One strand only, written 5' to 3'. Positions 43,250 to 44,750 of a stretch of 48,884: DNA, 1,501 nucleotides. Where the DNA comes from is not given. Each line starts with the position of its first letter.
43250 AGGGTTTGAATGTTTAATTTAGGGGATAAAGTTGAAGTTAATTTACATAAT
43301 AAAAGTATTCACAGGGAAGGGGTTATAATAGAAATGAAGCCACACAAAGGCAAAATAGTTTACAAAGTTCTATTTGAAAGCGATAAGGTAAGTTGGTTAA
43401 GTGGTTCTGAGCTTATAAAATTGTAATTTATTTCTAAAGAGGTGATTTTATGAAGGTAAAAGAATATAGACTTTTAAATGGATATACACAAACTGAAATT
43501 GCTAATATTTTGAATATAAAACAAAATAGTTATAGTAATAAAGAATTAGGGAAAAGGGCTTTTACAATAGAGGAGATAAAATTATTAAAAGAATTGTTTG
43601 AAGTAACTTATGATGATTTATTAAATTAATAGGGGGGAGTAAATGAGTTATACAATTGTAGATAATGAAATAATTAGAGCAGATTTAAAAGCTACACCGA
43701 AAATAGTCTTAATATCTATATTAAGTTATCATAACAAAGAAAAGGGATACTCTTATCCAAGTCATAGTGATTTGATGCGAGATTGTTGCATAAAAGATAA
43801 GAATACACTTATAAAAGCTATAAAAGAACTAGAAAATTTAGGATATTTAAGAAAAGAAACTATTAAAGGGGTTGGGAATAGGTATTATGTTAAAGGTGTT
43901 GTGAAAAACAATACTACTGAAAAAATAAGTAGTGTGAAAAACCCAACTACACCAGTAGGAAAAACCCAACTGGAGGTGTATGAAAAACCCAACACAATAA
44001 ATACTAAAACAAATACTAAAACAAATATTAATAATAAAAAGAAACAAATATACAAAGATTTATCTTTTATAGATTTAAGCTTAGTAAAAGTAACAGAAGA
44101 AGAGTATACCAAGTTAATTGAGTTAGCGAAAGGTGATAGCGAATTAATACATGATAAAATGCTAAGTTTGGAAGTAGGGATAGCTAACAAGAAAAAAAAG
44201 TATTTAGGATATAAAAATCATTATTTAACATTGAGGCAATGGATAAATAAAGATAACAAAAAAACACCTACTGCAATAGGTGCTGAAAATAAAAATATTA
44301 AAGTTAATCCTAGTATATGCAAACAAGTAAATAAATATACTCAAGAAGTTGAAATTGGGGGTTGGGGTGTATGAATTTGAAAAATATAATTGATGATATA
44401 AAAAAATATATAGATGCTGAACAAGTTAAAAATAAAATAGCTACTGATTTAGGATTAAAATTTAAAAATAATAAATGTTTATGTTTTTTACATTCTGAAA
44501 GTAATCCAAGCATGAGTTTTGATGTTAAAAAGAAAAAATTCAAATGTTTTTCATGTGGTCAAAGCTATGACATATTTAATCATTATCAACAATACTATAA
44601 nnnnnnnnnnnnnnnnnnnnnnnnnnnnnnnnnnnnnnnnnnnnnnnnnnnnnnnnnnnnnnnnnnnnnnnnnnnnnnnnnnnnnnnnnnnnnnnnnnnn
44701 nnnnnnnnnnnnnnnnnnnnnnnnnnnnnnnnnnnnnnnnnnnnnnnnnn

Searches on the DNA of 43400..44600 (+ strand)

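Call 9: search_dna_similar(query=window:43400-44600:+, collection=phages, mode=distant, max_rows=30)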
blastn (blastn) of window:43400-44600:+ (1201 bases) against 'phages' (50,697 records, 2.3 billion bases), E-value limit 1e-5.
No match.
